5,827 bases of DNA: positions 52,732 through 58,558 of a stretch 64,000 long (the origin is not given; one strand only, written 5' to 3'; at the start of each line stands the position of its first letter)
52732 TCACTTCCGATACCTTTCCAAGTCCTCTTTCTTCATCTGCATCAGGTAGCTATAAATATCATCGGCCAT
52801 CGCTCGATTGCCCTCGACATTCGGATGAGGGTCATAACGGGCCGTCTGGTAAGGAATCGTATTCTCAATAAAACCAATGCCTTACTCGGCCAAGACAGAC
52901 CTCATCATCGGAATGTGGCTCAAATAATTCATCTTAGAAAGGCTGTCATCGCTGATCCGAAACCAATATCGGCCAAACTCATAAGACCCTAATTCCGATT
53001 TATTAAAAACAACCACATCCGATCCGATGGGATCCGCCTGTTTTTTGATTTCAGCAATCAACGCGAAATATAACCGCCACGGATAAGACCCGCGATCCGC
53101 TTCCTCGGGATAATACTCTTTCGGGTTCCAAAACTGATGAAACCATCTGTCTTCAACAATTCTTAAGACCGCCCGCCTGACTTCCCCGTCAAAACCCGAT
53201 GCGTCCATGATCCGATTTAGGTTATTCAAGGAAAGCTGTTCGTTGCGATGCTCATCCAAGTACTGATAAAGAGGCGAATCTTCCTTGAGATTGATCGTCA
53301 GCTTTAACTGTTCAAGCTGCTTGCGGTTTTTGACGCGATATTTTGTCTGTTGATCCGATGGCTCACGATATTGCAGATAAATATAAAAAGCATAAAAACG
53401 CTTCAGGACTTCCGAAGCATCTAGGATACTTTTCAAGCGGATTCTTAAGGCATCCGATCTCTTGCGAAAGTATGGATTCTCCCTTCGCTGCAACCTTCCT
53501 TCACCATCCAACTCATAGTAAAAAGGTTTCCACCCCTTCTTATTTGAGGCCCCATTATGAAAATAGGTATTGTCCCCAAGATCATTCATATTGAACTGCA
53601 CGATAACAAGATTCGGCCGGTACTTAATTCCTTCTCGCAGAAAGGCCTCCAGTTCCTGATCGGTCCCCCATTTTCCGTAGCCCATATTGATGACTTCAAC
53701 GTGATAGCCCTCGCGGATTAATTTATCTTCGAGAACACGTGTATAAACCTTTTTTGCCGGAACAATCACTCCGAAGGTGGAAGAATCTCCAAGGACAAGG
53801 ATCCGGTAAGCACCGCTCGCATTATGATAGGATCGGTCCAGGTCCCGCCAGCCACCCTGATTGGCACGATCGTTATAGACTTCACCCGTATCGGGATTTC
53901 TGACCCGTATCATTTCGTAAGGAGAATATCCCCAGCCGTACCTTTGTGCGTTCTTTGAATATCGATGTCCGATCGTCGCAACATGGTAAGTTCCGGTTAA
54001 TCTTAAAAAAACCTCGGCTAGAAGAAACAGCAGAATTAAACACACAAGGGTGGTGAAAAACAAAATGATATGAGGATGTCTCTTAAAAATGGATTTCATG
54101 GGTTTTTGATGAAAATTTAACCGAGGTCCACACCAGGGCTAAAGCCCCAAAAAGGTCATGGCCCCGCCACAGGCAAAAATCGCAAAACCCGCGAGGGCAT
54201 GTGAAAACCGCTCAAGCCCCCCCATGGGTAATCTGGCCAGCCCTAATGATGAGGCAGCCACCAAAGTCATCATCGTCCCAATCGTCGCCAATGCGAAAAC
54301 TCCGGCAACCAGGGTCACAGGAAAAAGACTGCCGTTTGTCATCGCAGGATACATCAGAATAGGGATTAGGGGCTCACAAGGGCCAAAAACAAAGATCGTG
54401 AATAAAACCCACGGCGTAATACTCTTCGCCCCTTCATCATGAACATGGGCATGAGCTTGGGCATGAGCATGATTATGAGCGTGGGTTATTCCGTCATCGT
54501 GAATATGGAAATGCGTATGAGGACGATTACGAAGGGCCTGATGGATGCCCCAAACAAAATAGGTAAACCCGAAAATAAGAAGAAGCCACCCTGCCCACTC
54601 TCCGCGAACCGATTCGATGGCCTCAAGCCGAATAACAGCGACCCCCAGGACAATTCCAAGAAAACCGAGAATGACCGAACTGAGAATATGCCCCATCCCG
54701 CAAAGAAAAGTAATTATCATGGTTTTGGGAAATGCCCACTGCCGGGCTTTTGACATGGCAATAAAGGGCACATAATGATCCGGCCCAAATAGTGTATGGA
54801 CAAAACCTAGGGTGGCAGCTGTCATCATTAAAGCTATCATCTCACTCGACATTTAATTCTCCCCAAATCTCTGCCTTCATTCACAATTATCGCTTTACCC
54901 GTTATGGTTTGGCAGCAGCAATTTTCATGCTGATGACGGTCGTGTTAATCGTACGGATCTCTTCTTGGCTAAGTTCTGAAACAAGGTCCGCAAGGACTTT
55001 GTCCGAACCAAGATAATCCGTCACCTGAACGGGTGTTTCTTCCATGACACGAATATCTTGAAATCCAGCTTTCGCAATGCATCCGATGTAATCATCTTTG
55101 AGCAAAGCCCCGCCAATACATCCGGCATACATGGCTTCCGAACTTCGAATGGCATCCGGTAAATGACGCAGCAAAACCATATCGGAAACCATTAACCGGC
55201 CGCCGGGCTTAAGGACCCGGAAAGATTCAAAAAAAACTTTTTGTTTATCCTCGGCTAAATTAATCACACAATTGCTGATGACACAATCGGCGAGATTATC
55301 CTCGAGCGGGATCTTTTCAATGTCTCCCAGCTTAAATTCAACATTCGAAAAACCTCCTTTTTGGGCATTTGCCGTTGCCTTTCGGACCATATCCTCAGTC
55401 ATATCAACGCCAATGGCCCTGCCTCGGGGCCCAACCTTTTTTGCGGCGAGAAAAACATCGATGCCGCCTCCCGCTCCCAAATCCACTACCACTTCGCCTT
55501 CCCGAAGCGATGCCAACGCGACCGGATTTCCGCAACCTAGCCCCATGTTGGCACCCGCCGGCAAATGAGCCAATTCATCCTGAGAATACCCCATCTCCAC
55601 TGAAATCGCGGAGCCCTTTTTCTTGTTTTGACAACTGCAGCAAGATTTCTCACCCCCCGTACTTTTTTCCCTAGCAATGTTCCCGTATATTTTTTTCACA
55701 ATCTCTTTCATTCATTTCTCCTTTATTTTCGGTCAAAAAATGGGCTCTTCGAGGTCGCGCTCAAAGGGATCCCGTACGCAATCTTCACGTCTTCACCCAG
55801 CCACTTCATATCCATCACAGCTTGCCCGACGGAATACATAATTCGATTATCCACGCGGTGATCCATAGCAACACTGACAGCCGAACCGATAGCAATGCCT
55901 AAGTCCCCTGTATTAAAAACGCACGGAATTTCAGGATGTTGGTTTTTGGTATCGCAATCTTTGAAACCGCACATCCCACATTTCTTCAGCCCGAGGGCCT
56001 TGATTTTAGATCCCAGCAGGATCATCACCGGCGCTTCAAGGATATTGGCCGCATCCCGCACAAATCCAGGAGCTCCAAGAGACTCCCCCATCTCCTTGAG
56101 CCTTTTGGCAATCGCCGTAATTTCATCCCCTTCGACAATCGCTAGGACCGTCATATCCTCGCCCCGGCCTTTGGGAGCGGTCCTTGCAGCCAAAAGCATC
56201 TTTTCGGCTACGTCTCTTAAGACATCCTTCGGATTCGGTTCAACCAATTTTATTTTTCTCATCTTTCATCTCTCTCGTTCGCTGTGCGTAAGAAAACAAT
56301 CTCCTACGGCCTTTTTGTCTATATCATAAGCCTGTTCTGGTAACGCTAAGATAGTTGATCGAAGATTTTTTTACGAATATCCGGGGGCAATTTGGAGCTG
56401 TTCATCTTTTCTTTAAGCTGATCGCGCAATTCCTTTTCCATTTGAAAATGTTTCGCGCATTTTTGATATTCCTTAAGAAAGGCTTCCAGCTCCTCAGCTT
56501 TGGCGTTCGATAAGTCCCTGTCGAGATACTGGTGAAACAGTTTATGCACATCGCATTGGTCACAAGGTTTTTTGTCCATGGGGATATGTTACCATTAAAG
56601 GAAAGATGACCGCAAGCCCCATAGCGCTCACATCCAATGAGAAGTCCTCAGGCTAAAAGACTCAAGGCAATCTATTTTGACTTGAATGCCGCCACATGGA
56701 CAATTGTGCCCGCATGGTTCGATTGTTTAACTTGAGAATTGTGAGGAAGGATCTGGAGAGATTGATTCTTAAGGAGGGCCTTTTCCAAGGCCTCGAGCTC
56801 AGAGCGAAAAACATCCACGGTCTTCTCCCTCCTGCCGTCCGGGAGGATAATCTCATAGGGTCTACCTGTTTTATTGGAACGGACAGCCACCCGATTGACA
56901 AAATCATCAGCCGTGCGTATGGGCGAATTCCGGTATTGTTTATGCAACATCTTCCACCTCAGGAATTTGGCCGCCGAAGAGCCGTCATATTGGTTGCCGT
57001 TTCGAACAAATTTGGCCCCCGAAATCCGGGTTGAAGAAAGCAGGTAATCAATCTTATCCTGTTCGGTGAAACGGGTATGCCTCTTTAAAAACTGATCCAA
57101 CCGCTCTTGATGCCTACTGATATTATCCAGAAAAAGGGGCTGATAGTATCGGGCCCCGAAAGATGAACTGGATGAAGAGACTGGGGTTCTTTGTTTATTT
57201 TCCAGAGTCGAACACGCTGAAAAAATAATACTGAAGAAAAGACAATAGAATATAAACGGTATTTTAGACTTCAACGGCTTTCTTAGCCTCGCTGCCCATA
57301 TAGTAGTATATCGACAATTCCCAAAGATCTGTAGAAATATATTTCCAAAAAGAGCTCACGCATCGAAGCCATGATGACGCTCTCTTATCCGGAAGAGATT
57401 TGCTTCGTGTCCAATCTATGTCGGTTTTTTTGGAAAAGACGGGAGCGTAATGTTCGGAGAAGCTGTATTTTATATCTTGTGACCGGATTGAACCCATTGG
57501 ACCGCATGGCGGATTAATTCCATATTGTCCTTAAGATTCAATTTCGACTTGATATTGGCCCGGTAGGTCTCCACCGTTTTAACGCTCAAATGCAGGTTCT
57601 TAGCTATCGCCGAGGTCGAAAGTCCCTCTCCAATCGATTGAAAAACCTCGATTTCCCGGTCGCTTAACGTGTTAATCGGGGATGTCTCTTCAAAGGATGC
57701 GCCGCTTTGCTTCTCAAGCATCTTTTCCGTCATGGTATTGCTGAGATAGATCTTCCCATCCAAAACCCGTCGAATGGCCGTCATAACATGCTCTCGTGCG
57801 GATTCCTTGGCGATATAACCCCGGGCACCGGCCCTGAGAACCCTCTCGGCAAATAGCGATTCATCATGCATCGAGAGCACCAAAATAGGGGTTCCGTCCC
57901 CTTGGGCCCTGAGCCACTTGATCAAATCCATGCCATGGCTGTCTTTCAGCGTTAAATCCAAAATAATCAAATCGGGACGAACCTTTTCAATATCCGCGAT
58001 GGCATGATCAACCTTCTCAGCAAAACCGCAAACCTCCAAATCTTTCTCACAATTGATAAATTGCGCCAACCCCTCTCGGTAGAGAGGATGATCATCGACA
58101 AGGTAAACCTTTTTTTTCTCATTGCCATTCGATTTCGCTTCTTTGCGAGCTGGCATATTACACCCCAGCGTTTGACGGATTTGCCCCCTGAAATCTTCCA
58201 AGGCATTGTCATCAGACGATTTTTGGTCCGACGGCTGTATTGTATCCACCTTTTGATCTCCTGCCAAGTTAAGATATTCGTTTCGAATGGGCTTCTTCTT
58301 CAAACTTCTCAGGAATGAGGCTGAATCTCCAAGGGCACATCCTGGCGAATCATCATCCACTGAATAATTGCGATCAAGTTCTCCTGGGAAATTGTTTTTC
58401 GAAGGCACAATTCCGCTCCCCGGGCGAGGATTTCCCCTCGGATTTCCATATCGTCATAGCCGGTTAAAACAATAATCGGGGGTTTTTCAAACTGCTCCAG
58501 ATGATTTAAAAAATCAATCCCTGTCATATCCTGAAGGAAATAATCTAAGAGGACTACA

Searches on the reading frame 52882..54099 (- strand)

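Call 29: search_protein_families(library=pfam, proteins=[window:52882-54099:-], max_evalue=0.001)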
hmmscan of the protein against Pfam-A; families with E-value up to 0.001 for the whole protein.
window:52882-54099:- (405 aa): 1 family
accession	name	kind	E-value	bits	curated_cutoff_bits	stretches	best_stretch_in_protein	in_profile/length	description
PF13472.12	Lipase_GDSL_2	-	7.9e-09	36.7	32.9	1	102-179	1-80/178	GDSL-like Lipase/Acylhydrolase family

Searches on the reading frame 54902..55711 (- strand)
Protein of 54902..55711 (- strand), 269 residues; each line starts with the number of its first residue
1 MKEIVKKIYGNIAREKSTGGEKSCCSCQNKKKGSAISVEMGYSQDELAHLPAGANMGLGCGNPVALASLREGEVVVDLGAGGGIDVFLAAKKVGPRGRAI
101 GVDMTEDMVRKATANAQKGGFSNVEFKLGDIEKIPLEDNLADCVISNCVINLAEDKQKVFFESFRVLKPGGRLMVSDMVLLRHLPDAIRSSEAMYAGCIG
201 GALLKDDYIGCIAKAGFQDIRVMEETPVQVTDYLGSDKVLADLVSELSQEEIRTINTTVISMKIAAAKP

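Call 29: search_protein_families(library=pfam, proteins=[window:54902-55711:-], max_evalue=0.001)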
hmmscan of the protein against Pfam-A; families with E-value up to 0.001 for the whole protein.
window:54902-55711:- (269 aa): 13 families
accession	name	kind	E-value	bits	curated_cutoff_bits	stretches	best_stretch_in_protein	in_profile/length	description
PF13847.12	Methyltransf_31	-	1.9e-38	131.8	27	1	70-205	2-134/145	Methyltransferase domain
PF08241.18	Methyltransf_11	-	4.3e-20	72.6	21.2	1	76-174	1-94/95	Methyltransferase domain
PF13649.12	Methyltransf_25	-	5.2e-20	72.4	27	1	75-171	1-97/97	Methyltransferase domain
PF01209.24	Ubie_methyltran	-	1.9e-17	63.9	20.1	1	68-176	44-152/233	ubiE/COQ5 methyltransferase family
PF08242.18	Methyltransf_12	-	1e-10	42.6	30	1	76-173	1-98/98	Methyltransferase domain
PF01135.25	PCMT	-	2.6e-08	34.3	20.3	1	66-132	68-134/210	Protein-L-isoaspartate(D-aspartate) O-methyltransferase (PCMT)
PF13489.12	Methyltransf_23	-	1.3e-07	32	27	1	66-178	17-119/164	Methyltransferase domain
PF06325.19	PrmA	-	5e-07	29.9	22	1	69-178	159-261/296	Ribosomal protein L11 methyltransferase (PrmA)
PF24675.1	NpmA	-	5.7e-06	26.2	60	1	71-137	23-92/214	16S rRNA (adenine(1408)-N(1))-methyltransferase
PF05175.20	MTS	-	3e-05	24.2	23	1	72-175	32-138/170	Methyltransferase small domain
PF05148.21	Methyltransf_8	-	4.7e-05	23.8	27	1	128-177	110-158/219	Hypothetical methyltransferase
PF20922.3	Anamorsin_N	-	0.00051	20.2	27.1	0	109-182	21-94/163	Anamorsin, N-terminal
PF13679.12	Methyltransf_32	-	0.00063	20.2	27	0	72-145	26-106/143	Methyltransferase domain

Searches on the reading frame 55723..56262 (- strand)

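Call 29: search_protein_families(library=pfam, proteins=[window:55723-56262:-], max_evalue=0.001)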
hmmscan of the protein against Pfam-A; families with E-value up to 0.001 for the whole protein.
window:55723-56262:- (179 aa): 1 family
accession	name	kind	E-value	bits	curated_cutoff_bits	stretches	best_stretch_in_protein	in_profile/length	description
PF09918.14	DUF2148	-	7e-30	103.3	25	1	113-178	4-68/68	Uncharacterized protein containing a ferredoxin domain (DUF2148)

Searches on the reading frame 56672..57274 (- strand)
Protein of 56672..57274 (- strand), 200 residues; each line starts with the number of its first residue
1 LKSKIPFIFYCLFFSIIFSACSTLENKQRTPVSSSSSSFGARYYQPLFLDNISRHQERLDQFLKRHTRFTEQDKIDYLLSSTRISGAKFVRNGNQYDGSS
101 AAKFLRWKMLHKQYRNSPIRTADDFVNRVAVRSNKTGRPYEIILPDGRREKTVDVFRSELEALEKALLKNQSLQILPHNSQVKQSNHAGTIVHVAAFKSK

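Call 29: search_protein_families(library=pfam, proteins=[window:56672-57274:-], max_evalue=0.001)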
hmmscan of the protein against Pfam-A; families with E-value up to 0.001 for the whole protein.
window:56672-57274:- (200 aa): 1 family
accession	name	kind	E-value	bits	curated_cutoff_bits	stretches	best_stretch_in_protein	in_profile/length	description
PF17263.7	DUF5329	-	3.9e-18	66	27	1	71-163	3-94/95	Family of unknown function (DUF5329)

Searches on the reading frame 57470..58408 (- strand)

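Call 29: search_protein_families(library=pfam, proteins=[window:57470-58408:-], max_evalue=0.001)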
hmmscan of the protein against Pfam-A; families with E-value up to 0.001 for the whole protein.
window:57470-58408:- (312 aa): 3 families
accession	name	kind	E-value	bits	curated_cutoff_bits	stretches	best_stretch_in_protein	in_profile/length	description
PF00072.30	Response_reg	-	7.9e-25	87.6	30.2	1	101-213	1-111/111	Response regulator receiver domain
PF00196.25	GerE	-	3e-17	62.4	23.5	1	247-302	2-57/57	Bacterial regulatory proteins, luxR family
PF08281.18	Sigma70_r4_2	-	0.00037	20.5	25.7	1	245-290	8-54/54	Sigma-70, region 4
